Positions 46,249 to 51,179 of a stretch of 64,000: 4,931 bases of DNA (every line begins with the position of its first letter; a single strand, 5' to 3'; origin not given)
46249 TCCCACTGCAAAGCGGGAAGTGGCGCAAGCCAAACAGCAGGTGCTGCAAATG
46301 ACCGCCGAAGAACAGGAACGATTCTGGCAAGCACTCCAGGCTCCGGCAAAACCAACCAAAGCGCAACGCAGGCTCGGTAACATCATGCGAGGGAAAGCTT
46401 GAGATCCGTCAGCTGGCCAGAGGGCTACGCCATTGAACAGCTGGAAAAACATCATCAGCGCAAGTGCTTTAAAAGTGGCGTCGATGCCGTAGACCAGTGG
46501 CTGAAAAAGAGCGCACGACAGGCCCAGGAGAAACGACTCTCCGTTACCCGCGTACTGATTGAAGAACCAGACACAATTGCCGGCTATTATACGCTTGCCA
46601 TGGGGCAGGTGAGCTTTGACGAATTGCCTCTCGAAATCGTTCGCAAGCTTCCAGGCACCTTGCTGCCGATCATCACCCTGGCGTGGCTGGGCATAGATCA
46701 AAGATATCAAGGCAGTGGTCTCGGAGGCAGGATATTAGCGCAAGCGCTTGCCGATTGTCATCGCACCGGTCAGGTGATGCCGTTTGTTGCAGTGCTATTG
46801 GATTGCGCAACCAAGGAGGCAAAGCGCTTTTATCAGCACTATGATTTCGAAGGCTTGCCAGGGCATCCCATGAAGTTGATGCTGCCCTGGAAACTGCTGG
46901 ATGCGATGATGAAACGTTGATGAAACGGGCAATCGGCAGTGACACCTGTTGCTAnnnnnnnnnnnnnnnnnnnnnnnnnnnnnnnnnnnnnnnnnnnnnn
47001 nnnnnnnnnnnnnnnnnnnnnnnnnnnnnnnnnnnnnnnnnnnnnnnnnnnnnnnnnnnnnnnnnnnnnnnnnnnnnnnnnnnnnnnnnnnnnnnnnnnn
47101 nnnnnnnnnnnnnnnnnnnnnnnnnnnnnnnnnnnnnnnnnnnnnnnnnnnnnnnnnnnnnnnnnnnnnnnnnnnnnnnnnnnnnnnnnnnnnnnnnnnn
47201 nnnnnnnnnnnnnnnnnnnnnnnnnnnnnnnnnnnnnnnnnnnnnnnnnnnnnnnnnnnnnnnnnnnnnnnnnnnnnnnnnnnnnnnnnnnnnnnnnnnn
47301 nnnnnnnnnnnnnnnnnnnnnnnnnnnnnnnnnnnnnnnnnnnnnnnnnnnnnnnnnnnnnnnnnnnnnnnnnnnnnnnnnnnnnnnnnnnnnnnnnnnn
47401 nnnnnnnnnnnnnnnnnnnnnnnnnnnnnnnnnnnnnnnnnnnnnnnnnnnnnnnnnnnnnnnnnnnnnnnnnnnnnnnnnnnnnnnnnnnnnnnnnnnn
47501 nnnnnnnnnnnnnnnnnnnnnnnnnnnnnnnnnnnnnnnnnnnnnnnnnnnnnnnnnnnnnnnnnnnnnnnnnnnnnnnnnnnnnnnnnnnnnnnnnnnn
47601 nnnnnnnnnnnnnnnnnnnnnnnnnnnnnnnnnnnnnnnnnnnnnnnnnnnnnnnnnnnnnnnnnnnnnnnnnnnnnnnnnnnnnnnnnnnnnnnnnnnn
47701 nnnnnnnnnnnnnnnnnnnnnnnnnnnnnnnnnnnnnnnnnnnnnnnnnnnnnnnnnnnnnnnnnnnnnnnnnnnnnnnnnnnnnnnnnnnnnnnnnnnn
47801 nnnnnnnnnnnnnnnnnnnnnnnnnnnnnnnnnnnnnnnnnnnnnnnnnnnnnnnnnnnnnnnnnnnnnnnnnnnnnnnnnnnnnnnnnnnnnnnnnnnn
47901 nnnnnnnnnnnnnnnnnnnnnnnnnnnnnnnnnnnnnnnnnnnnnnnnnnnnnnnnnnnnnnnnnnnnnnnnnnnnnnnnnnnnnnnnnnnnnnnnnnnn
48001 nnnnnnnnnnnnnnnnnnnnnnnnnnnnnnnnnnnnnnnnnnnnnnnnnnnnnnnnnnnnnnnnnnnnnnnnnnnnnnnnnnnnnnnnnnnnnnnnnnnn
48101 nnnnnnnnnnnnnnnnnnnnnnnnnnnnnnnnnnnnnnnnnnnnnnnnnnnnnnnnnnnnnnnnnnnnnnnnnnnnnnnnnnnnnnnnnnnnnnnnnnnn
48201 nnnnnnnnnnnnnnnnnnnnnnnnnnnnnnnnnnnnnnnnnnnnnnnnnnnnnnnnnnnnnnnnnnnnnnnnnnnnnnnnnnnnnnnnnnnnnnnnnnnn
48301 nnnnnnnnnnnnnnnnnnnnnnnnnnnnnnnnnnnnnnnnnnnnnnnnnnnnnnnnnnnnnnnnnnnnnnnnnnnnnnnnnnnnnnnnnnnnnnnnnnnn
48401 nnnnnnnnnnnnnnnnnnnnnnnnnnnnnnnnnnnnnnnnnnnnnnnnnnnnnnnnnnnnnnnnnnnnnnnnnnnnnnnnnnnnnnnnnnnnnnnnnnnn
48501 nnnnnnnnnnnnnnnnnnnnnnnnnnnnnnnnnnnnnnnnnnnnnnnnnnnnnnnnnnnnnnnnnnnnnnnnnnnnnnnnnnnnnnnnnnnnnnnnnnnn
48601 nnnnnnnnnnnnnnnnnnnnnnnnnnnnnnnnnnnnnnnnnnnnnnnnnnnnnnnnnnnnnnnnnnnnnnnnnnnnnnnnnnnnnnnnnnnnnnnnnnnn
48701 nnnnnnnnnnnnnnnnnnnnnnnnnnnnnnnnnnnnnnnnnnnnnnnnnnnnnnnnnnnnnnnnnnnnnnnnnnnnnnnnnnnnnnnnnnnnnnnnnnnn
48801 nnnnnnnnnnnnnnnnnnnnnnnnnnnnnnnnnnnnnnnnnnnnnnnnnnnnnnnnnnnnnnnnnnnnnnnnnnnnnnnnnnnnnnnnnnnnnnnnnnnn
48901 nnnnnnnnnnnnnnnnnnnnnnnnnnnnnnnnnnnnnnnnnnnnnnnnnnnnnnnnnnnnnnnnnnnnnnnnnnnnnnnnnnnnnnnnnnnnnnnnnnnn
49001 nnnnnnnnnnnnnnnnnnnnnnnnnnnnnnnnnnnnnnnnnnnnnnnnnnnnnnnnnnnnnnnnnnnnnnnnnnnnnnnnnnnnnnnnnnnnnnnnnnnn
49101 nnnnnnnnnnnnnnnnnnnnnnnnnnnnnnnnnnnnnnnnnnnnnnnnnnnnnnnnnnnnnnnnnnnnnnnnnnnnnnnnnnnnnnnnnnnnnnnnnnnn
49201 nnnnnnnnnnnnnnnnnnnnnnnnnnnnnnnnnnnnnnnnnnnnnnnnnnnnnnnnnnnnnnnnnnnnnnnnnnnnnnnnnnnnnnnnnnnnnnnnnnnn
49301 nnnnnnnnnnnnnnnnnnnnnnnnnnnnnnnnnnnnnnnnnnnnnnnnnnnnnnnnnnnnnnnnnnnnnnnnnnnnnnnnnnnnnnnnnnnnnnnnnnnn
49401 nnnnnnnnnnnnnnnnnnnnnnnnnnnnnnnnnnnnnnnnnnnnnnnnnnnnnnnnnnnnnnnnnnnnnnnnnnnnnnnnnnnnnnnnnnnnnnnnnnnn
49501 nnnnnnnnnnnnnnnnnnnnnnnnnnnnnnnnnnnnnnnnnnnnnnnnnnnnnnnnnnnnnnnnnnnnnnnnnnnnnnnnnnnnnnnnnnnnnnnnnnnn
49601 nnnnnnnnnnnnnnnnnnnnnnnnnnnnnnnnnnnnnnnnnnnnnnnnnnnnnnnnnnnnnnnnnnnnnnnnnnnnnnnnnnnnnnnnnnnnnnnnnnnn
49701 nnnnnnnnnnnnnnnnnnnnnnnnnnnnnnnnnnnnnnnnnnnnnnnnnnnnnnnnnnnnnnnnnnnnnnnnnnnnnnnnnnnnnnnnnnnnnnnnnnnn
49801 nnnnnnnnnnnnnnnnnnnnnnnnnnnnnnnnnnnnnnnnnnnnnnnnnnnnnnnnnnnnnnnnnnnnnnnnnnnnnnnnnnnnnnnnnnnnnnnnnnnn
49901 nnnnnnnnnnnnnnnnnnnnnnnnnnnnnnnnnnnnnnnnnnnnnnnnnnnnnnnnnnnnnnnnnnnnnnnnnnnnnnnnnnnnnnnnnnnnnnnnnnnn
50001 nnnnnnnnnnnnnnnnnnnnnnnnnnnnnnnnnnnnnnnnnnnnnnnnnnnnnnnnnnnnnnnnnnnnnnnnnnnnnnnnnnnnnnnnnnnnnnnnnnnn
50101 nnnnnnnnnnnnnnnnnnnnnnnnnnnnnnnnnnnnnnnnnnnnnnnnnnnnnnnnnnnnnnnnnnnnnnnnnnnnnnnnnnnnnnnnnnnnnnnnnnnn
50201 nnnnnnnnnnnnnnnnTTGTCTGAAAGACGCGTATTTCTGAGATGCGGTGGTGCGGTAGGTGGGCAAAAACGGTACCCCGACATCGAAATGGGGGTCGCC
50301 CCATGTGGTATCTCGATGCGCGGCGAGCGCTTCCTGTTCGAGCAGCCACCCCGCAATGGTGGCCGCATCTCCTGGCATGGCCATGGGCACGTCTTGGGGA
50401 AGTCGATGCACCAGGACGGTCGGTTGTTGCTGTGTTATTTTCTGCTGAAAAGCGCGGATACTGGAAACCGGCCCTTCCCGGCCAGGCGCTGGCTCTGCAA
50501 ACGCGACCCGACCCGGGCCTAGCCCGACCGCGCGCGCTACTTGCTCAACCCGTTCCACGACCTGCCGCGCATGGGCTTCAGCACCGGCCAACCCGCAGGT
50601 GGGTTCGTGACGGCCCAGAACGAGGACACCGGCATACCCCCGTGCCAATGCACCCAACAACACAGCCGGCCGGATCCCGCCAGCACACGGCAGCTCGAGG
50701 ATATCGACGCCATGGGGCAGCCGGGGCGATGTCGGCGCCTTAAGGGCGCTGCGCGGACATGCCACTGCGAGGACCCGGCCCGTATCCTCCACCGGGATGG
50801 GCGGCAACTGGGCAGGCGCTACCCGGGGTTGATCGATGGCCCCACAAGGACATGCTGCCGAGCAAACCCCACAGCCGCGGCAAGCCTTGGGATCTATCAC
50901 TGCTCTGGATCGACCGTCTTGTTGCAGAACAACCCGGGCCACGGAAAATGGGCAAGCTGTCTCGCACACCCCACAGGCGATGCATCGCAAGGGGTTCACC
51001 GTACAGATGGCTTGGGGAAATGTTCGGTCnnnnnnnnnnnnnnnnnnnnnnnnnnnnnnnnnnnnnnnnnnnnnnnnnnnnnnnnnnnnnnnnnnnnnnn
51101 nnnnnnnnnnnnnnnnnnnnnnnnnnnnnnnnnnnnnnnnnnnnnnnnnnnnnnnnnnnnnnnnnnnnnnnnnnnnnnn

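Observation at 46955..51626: Opine-oxidase/proline-dehydrogenase-type alpha-beta enzyme whose alpha subunit is fused to a NuoG-like 2Fe-2S, poly-ferredoxin and MvhD-like module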

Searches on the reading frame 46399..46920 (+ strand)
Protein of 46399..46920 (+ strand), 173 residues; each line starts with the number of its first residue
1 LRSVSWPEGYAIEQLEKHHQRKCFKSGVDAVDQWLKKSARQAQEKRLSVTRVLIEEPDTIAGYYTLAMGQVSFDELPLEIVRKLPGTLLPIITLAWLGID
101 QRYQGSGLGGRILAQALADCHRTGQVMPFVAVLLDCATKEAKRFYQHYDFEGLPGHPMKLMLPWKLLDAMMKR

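Call 7: search_protein_families(library=pfam, proteins=[window:46399-46920:+], max_evalue=0.001)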
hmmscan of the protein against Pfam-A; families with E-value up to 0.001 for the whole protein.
window:46399-46920:+ (173 aa): 2 families
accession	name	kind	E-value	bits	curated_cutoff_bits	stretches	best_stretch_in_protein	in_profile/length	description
PF13508.13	Acetyltransf_7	-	2.8e-06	28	27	1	81-151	28-83/84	Acetyltransferase (GNAT) domain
PF13673.13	Acetyltransf_10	-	0.00025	21.5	23.6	1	97-152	57-109/128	Acetyltransferase (GNAT) domain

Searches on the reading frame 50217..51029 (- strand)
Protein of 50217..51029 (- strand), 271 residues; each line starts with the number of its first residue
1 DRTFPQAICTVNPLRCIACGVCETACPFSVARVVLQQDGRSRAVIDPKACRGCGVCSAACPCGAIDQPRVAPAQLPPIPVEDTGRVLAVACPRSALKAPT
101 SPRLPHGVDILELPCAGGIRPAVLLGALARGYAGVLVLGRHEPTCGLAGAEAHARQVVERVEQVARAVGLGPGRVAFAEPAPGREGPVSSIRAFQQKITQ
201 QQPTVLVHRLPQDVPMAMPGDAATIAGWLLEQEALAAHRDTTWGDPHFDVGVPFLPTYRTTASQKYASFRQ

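Call 104: predict_structure(alignment_id=A3)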
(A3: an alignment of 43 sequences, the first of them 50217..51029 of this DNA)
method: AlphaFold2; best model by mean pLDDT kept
length: 271 residues; sequences in the alignment: 43
mean_pLDDT: 87.9   pTM: 0.85
mean pLDDT of the five models: 87.9, 87.3, 87.2, 86.5, 86.3
residues with pLDDT >= 90: 204; 70-90: 34; 50-70: 8; < 50: 25
segments of 3 or more residues with pLDDT < 50: 248-271
pLDDT, mean of each block of 10 residues (from residue 1): 75 96 94 95 96 95 92 91 94 95 97 95 97 97 83 95 95 97 95 98 93 91 95 89 57 41 40 33
secondary structure, 60 per line:
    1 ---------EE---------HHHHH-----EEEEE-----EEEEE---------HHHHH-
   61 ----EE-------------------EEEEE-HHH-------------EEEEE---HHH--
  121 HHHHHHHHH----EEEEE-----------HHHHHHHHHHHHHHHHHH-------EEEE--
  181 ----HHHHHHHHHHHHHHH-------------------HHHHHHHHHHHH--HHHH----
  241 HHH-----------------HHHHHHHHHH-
elements in order: H21-25 E31-35 E41-45 H55-59 E86-90 E108-112 H121-129 E134-138 H150-167 E175-178 H185-199 H219-230 H233-236 H261-270

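Call 106: fold_search(model_id=the predicted structure, library=pdb)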
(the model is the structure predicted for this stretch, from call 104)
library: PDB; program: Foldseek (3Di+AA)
matches with E <= 10: 1245; with E <= 0.001: 9
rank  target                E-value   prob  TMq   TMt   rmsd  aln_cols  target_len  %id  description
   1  5odc_D                2.0e-06  1.00  0.38  0.69   3.2       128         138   20  Heterodisulfide reductase / [NiFe]-hydrogenase complex from Methanothermococcus thermolithotrophicus at 2.3 A resoluti (released 2017-08-30)
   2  5odh_D                4.0e-06  1.00  0.38  0.71   3.4       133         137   17  Heterodisulfide reductase / [NiFe]-hydrogenase complex from Methanothermococcus thermolithotrophicus soaked with heter (released 2017-08-30)
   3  7bkb_F                1.7e-05  1.00  0.39  0.73   3.2       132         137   20  Formate dehydrogenase - heterodisulfide reductase - formylmethanofuran dehydrogenase complex from Methanospirillum hun (released 2021-09-29)
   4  8rvu_F                1.8e-05  1.00  0.37  0.73   3.1       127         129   19  CryoEM structure of the Elp-Hdr complex of Methanothermobacter marburgensis state 2 (composite structure) (released 2025-05-14)
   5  5odi_A                1.2e-04  1.00  0.22  0.09   1.2        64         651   41  Heterodisulfide reductase / [NiFe]-hydrogenase complex from Methanothermococcus thermolithotrophicus cocrystallized wi (released 2017-08-30)
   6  5odh_A                2.1e-04  1.00  0.23  0.10   1.2        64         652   39  Heterodisulfide reductase / [NiFe]-hydrogenase complex from Methanothermococcus thermolithotrophicus soaked with heter (released 2017-08-30)
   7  5odc_A                3.1e-04  1.00  0.24  0.10   1.3        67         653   37  Heterodisulfide reductase / [NiFe]-hydrogenase complex from Methanothermococcus thermolithotrophicus at 2.3 A resoluti (released 2017-08-30)
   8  7bkb_A                4.8e-04  1.00  0.22  0.09   1.5        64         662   31  Formate dehydrogenase - heterodisulfide reductase - formylmethanofuran dehydrogenase complex from Methanospirillum hun (released 2021-09-29)
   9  7aqr_I                5.4e-04  1.00  0.19  0.30   5.1        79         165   32  Cryo-EM structure of Arabidopsis thaliana Complex-I (peripheral arm) (released 2021-12-08)
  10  7tgh_S8               1.0e-03  1.00  0.19  0.23   5.2        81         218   31  Cryo-EM structure of respiratory super-complex CI+III2 from Tetrahymena thermophila (released 2022-04-06)
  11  7zeb_9                1.0e-03  1.00  0.19  0.28   5.2        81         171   30  Complex I from Ovis aries at pH9, Closed state (released 2022-09-21)
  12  7ar8_I                1.5e-03  1.00  0.19  0.29   5.1        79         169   32  Cryo-EM structure of Arabidopsis thaliana complex-I (closed conformation) (released 2021-12-15)
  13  7bkd_A                1.9e-03  1.00  0.21  0.09   1.2        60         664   33  Formate dehydrogenase - heterodisulfide reductase - formylmethanofuran dehydrogenase complex from Methanospirillum hun (released 2021-09-29)
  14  8iuf_S8               1.9e-03  1.00  0.19  0.27   5.0        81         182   30  Cryo-EM structure of Euglena gracilis super-complex I+III2+IV, composite (released 2024-02-28)
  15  7p69_I                2.5e-03  1.00  0.18  0.31   5.3        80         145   29  Complex I from E. coli, DDM/LMNG-purified, under Turnover at pH 6, Resting state (released 2022-09-21)
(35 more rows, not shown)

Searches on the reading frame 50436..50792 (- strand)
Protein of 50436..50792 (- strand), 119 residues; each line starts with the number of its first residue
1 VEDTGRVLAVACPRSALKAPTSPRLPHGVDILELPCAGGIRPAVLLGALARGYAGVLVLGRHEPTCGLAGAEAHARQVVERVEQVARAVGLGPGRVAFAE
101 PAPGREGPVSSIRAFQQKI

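Call 58: search_solved_structures(query=window:50436-50792:-, max_evalue=10, show_alignments=4)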
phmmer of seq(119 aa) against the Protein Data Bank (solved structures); distinct sequences matched with E-value up to 10: 10.
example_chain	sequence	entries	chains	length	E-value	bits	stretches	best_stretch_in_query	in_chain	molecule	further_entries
9sw2_D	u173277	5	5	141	0.0014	21.9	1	24-96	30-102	F420-non-reducing hydrogenase iron-sulfur subunit D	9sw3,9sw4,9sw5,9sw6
5odc_D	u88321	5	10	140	0.018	18.4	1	25-72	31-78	Methyl-viologen reducing hydrogenase subunit D | Methyl-viologen reducing hydrogenase, subunit D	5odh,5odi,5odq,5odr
7bkb_F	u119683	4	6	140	0.062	16.6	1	24-96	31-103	F420-non-reducing hydrogenase subunit D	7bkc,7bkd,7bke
8rvv_F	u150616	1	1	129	0.065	16.6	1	24-90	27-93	Methyl viologen-reducing hydrogenase, subunit D-related protein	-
8rvu_F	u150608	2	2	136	0.073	16.4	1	24-90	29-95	Methyl viologen-reducing hydrogenase, subunit D-related protein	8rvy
9sfi_K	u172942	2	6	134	0.093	16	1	22-97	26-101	F420-non-reducing hydrogenase subunit delta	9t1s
5tqi_A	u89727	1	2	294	0.39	14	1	38-109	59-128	Pyridoxal kinase PdxY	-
5n1t_M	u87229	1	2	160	0.46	13.8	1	49-116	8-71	CopC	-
6lkc_A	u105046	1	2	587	0.55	13.5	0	32-84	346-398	Polyunsaturated fatty acid synthase PfaD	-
9gry_B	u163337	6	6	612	2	11.7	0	73-112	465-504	Maltodextrin-binding protein | Fv-MBP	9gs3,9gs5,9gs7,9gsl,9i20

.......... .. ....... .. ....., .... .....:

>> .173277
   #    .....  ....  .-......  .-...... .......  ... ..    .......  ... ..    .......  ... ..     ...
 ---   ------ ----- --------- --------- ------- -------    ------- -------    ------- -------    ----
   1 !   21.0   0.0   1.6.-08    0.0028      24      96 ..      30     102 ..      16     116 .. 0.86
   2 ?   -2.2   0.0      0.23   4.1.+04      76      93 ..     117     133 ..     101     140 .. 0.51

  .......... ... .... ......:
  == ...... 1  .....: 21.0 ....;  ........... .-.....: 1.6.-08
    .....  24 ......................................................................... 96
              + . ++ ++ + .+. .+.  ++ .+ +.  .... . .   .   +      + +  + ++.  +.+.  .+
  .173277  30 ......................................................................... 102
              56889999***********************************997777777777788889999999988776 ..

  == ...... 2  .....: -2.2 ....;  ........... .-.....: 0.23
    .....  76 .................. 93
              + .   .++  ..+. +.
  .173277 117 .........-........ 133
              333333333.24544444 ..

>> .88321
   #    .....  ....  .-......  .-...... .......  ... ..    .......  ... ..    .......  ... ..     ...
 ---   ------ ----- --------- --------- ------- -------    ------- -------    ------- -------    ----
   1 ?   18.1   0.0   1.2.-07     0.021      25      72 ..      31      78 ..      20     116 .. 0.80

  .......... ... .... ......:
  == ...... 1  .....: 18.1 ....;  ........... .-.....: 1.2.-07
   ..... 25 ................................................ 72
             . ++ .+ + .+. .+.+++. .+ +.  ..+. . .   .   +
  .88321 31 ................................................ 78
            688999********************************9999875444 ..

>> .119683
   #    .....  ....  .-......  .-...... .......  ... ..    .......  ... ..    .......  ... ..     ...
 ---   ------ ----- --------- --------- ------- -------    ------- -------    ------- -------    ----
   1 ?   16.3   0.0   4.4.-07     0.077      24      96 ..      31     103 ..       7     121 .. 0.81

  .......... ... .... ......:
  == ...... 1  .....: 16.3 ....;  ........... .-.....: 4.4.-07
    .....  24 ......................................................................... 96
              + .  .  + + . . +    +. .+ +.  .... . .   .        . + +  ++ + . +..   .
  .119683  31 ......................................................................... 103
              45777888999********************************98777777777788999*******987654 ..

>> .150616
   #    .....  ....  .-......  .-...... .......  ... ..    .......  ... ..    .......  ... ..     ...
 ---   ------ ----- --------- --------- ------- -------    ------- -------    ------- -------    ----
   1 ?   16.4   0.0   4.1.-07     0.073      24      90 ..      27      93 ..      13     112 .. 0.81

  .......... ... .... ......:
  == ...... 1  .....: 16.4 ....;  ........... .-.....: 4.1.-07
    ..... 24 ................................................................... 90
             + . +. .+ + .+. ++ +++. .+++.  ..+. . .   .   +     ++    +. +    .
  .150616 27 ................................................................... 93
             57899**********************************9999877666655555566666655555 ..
